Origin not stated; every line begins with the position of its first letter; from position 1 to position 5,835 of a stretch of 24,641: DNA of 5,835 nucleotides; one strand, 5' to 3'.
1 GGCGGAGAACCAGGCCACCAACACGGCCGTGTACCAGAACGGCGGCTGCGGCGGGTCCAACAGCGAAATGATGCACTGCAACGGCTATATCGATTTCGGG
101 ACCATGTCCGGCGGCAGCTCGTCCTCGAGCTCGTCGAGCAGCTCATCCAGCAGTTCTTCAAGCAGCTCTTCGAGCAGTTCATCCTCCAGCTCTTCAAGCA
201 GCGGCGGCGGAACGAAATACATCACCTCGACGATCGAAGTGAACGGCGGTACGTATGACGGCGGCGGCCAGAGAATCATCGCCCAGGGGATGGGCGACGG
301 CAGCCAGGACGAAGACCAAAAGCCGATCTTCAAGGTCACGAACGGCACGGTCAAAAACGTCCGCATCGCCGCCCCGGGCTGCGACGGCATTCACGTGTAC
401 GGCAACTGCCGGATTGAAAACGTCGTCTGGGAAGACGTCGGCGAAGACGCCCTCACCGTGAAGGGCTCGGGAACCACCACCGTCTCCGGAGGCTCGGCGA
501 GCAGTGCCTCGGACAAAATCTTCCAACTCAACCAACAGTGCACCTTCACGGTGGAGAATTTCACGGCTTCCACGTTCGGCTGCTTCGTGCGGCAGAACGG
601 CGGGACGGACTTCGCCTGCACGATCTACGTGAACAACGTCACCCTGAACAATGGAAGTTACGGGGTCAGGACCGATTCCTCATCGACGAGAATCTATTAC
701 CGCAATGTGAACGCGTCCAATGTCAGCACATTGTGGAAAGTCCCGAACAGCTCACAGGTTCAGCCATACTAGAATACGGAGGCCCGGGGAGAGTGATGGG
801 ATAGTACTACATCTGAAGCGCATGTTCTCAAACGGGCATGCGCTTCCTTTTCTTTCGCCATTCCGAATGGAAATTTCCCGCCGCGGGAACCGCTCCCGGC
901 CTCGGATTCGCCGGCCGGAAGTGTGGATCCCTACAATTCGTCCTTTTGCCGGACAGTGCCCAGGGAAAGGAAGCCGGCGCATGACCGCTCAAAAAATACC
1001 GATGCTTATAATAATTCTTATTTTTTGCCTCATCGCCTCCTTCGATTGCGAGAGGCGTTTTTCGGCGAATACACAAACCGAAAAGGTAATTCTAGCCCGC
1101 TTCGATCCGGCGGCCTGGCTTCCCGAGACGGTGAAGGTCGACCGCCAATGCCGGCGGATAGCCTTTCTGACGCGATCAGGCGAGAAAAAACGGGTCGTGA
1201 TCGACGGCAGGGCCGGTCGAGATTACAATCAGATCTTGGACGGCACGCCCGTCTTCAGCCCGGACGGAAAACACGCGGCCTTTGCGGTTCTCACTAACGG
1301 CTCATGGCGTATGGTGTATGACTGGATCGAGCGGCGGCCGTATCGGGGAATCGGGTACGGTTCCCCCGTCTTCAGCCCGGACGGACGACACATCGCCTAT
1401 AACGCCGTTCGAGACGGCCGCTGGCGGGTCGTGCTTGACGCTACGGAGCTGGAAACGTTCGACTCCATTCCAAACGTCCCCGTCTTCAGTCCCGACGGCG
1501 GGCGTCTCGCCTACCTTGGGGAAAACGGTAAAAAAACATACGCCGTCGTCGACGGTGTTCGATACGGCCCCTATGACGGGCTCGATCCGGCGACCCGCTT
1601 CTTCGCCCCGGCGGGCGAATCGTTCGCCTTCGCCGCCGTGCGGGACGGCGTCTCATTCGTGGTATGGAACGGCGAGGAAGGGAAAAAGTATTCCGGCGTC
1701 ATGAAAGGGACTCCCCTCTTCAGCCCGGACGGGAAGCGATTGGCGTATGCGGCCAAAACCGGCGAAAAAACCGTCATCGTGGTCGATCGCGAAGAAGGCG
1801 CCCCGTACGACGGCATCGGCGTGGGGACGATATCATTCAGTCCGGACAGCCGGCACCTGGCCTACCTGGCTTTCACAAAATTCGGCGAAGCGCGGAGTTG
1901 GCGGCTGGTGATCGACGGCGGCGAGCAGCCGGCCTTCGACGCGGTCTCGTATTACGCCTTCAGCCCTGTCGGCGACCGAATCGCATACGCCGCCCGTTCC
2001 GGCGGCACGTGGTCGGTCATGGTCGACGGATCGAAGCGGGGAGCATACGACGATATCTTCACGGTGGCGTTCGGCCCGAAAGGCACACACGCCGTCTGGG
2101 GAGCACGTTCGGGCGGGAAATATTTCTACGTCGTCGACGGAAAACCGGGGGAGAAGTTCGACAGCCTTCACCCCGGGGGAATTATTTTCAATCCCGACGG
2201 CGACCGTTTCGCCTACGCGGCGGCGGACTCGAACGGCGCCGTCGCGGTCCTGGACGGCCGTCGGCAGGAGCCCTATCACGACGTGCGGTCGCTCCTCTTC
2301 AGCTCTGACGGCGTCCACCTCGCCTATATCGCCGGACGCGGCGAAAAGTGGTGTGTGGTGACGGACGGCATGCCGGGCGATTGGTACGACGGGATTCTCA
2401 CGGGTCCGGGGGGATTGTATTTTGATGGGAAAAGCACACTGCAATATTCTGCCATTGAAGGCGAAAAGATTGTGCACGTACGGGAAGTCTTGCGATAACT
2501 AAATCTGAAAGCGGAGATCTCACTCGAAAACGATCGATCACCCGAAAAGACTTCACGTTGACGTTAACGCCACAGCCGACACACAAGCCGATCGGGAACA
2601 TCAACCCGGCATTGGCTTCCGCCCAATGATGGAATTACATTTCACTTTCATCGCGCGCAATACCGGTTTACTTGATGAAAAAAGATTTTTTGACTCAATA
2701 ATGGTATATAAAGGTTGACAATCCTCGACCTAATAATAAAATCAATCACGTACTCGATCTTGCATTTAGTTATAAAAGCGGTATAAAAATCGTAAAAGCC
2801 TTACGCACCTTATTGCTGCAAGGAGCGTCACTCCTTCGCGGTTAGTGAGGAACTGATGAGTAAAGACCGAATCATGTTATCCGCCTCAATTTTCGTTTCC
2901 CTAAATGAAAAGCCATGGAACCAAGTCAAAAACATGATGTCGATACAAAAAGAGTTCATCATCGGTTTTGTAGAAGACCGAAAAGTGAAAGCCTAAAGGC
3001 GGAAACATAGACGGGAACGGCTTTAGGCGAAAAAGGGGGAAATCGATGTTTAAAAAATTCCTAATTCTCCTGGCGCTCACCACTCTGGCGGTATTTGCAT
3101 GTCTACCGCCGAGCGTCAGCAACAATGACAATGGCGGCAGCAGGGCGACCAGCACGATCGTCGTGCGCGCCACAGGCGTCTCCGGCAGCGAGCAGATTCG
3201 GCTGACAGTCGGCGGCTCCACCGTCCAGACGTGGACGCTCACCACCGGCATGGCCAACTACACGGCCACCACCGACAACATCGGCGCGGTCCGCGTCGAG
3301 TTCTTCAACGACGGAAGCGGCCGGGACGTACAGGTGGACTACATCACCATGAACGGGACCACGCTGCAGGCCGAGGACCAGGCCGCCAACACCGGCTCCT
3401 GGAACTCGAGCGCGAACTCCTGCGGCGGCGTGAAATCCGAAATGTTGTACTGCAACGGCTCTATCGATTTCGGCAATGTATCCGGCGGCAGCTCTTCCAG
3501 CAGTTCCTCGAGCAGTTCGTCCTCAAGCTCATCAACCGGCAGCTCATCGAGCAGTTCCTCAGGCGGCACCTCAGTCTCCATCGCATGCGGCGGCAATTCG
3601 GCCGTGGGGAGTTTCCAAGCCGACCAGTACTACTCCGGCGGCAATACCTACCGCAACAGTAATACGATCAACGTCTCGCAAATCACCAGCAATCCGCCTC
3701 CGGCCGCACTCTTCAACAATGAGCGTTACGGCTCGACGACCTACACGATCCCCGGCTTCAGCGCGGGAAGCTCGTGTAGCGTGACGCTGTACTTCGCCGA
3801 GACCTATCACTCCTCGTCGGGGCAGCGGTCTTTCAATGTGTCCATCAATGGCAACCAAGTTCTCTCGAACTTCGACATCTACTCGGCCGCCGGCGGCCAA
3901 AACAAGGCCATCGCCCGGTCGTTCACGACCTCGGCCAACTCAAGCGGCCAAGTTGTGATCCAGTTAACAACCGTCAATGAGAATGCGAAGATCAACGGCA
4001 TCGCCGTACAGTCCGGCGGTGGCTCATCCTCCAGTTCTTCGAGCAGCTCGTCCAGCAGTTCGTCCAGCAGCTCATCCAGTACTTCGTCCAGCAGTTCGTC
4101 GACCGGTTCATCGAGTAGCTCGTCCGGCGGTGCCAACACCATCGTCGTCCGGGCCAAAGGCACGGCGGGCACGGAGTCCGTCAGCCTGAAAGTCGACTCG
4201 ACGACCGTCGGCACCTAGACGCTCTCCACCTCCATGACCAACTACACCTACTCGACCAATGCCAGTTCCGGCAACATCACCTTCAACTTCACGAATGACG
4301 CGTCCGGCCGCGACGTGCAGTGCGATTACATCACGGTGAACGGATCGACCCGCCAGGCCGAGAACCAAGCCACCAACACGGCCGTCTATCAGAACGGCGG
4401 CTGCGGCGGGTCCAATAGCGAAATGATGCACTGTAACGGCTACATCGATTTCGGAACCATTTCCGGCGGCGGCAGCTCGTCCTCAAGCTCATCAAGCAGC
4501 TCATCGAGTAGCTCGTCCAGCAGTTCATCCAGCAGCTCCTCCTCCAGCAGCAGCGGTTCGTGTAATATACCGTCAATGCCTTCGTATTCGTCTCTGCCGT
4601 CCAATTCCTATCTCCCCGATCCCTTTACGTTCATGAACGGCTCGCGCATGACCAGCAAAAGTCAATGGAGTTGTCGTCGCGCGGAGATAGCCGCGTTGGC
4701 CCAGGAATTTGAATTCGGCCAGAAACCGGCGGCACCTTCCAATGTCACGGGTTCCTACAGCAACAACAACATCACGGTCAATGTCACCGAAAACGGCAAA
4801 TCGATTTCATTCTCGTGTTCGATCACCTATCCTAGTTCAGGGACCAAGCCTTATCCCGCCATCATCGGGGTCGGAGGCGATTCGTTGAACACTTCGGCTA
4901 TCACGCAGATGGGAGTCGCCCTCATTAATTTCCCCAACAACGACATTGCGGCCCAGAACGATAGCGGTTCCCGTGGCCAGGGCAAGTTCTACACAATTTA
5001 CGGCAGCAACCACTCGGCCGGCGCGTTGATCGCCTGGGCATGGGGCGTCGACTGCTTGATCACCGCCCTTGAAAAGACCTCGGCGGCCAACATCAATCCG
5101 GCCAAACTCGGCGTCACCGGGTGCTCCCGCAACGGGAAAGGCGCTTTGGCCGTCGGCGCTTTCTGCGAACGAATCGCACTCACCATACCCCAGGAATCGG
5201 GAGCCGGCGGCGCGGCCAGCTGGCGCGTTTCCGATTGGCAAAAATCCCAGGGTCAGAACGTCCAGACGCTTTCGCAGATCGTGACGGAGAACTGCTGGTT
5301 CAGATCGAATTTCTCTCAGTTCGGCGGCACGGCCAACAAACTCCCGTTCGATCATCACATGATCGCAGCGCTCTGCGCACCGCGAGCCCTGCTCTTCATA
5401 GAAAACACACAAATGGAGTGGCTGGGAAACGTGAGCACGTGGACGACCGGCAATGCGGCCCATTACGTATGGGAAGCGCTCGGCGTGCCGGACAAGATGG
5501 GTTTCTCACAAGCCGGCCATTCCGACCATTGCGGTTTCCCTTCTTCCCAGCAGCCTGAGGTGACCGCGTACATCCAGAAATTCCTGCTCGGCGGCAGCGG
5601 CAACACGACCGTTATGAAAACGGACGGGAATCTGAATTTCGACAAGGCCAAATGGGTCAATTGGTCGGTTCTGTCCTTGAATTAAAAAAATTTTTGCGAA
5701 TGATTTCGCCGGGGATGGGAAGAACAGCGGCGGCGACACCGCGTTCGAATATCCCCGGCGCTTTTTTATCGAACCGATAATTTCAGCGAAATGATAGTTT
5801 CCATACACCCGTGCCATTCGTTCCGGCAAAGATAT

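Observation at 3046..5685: Unusual domain architecture: unclassified CBM – malectin(CBM57) – unclassified CBM – CE15, lipid-anchored, with long poly-Ser linkers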

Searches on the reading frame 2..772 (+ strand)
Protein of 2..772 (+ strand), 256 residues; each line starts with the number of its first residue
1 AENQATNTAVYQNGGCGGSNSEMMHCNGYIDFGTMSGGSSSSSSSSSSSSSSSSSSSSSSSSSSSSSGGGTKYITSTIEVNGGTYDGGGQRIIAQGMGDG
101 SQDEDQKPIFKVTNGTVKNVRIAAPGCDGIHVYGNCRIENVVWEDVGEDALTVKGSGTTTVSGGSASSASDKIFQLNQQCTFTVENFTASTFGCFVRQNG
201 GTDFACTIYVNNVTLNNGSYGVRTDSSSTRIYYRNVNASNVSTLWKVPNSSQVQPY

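Call 5: search_protein_families(library=pfam, proteins=[window:2-772:+], max_evalue=0.01)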
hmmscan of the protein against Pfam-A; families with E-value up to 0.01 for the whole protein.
window:2-772:+ (256 aa): 1 family
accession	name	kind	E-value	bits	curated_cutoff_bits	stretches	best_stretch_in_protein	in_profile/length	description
PF03211.19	Pectate_lyase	-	1.7e-46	158.8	25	1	70-241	9-189/202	Pectate lyase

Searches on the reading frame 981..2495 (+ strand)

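Call 37: search_protein_families(library=pfam, proteins=[window:981-2495:+], max_evalue=0.001)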
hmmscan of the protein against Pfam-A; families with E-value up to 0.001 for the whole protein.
window:981-2495:+ (505 aa): 3 families
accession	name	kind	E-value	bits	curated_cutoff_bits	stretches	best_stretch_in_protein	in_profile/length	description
PF07676.18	PD40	-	2.1e-21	75.7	20.9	1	127-149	12-35/38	WD40-like Beta Propeller Repeat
PF02897.21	Peptidase_S9_N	-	0.00081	18.7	24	0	259-300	103-145/414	Prolyl oligopeptidase, N-terminal beta-propeller domain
PF00400.38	WD40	-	0.00098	20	27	0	281-294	14-27/39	WD domain, G-beta repeat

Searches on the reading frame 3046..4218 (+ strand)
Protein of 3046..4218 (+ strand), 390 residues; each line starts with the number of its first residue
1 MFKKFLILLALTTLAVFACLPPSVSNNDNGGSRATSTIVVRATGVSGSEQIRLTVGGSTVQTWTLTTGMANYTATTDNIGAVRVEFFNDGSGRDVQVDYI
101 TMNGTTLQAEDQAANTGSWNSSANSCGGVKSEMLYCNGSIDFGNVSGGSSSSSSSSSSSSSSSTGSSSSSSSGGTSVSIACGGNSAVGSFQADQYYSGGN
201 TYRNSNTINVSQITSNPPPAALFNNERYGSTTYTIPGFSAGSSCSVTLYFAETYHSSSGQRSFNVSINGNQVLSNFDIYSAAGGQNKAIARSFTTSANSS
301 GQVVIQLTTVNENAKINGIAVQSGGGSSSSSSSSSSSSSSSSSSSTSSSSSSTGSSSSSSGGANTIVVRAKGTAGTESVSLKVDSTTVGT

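Call 9: find_encoding_contigs(protein=window:3046-4218:+, flank=10000, max_places=6)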
Protein window:3046-4218:+ (390 aa): no gene with exactly this product is on record in the collection.

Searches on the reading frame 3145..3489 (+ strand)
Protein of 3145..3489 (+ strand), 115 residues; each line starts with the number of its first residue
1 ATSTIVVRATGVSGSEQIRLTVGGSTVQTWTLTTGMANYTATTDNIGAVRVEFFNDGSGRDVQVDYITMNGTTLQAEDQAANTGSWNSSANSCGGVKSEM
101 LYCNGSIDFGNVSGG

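Call 5: search_protein_families(library=pfam, proteins=[window:3145-3489:+], max_evalue=0.01)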
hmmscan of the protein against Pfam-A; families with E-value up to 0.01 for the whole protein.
seq(115 aa): 1 family
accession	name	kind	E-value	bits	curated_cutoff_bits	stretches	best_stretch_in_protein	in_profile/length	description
PF16841.11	CBM60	-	1.6e-11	44.9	28.2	1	4-79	1-86/91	Ca-dependent carbohydrate-binding module xylan-binding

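Call 6: search_solved_structures(query=window:3145-3489:+, max_evalue=1, show_alignments=3)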
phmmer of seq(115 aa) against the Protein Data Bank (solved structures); distinct sequences matched with E-value up to 1: 3.
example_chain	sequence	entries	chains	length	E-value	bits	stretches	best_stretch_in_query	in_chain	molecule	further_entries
2xfd_A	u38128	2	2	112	1.5e-36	128.1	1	3-113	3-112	CARBOHYDRATE BINDING MODULE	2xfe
2xhh_A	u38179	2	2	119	1.6e-36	128.1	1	3-113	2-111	CARBOHYDRATE BINDING MODULE | CALCIUM-DEPENDENT CARBOHYDRATE BINDING MODULE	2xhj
9d84_A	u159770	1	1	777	0.28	14.7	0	13-91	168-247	Gp48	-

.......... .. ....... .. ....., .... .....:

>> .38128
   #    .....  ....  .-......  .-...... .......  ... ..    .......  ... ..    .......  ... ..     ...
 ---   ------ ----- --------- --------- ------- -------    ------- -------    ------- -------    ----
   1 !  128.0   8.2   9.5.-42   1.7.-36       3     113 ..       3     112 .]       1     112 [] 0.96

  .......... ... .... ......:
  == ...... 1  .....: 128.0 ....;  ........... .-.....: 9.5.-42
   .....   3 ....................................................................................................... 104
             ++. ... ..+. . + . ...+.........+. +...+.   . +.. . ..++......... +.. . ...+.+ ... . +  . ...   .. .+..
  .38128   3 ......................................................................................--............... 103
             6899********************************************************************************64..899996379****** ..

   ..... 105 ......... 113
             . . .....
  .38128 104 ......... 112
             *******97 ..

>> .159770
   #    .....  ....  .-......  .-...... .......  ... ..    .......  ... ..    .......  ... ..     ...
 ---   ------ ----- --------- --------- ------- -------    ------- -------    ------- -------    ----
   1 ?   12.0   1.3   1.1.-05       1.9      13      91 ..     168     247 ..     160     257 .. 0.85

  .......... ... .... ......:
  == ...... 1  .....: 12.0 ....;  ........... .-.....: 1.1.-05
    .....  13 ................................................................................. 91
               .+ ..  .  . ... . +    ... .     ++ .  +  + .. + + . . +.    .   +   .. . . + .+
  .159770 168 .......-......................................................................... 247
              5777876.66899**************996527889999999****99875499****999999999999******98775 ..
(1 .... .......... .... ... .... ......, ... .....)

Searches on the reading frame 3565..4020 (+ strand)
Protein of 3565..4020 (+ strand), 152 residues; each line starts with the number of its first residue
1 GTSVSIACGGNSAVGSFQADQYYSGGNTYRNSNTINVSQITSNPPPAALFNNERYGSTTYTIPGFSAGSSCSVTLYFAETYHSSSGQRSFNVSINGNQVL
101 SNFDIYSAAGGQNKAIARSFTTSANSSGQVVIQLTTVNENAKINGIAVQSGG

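Call 36: search_solved_structures(query=window:3565-4020:+, max_evalue=0.01, show_alignments=1)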
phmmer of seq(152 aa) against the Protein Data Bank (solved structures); distinct sequences matched with E-value up to 0.01: 4.
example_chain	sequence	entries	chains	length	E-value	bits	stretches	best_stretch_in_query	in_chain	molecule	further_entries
2jwp_A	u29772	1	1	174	3.5e-07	33.9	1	37-111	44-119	Malectin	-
2k46_A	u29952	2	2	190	4.4e-07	33.6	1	37-111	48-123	MGC80075 protein | Malectin-A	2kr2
9ikp_A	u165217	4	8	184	8.1e-07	32.7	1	38-111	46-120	Malectin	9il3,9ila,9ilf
6s7t_I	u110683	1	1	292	9.1e-07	32.6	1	38-111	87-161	Malectin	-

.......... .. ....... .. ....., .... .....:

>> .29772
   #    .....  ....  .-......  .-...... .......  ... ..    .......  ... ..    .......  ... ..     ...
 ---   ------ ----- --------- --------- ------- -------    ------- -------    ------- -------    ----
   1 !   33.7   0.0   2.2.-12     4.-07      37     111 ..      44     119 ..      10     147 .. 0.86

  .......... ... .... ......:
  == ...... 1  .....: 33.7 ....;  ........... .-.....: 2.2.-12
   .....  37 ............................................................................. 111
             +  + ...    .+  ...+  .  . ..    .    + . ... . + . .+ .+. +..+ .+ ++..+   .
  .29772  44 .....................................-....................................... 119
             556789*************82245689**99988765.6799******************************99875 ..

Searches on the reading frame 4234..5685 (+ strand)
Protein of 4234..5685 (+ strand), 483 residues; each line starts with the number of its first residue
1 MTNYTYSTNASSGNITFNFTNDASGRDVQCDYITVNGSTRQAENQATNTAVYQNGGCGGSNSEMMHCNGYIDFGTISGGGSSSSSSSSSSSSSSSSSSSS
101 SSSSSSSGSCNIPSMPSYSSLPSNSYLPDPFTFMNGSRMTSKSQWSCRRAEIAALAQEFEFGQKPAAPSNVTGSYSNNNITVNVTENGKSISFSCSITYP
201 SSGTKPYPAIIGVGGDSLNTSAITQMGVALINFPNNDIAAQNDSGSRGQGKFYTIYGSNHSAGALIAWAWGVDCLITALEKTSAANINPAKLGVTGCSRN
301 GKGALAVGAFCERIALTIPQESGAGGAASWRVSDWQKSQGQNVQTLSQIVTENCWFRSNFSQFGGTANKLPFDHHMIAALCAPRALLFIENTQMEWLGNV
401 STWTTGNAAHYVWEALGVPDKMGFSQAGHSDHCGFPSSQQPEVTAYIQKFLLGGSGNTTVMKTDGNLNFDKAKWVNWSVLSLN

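Call 7: search_solved_structures(query=window:4234-5682:+, max_evalue=0.001, show_alignments=1)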
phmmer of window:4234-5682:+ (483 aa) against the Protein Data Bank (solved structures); distinct sequences matched with E-value up to 0.001: 23.
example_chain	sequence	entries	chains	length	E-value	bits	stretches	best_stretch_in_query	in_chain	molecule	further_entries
3pic_A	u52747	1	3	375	1.9e-128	432.6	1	104-481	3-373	Cip2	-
8b48_A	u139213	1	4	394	2.3e-113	382.9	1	112-482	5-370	Carbohydrate esterase family 15 protein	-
4g4g_A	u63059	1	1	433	4.5e-111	375.3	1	118-478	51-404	4-O-methyl-glucuronoyl methylesterase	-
4g4i_A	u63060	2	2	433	1.1e-110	374.1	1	118-478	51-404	4-O-methyl-glucuronoyl methylesterase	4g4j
6rv8_A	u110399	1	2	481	6.5e-103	348.5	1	95-480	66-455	4-O-methyl-glucuronoyl methylesterase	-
6ru2_A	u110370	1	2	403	3.3e-102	346.1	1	116-480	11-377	4-O-methyl-glucuronoyl methylesterase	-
6rtv_A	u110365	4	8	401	4.7e-102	345.6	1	114-480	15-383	4-O-methyl-glucuronoyl methylesterase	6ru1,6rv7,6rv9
8tru_A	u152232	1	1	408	3.4e-94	319.7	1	109-482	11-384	Glucuronyl esterase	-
8trx_A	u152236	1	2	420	2.6e-75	257.5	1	107-475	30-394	CE15 glucuronoyl esterase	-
7nn3_A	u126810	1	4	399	6.5e-50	173.7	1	126-427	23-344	Beta-xylanase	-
8tse_A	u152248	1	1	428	4.3e-39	138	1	115-429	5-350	Multidomain esterase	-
6ehn_A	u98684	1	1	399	2.1e-24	89.6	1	261-418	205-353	Carbohydrate esterase MZ0003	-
2xhh_A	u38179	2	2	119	2.6e-24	89.3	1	1-77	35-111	CARBOHYDRATE BINDING MODULE | CALCIUM-DEPENDENT CARBOHYDRATE BINDING MODULE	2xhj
2xfd_A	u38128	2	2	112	5.3e-24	88.3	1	1-77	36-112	CARBOHYDRATE BINDING MODULE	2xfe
6gry_A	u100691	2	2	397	1.9e-20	76.6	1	263-418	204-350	Putative acetyl xylan esterase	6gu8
6hsw_A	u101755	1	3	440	6.9e-15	58.2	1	262-396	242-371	Carbohydrate esterase family 15 domain protein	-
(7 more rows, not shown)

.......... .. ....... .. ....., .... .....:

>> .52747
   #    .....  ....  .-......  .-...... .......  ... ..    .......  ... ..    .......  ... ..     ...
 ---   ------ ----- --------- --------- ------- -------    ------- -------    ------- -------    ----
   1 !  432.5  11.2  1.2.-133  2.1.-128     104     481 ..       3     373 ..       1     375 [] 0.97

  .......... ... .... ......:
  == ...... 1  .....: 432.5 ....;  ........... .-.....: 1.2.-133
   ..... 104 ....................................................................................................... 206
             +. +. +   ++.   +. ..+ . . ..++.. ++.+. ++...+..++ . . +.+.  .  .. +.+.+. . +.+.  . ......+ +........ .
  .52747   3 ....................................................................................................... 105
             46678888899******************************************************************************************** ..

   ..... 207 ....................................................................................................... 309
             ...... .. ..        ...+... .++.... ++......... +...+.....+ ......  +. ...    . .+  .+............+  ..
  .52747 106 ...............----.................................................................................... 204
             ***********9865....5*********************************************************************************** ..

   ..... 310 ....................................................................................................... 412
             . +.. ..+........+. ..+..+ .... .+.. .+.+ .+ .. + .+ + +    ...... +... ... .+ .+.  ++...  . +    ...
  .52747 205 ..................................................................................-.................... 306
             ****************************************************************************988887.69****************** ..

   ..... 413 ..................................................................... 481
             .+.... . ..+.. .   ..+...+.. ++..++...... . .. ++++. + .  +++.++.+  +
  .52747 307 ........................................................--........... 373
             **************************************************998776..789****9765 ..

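Call 14: find_encoding_contigs(protein=window:4234-5685:+, flank=10000, max_places=6)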
Protein window:4234-5685:+ (483 aa): no gene with exactly this product is on record in the collection.
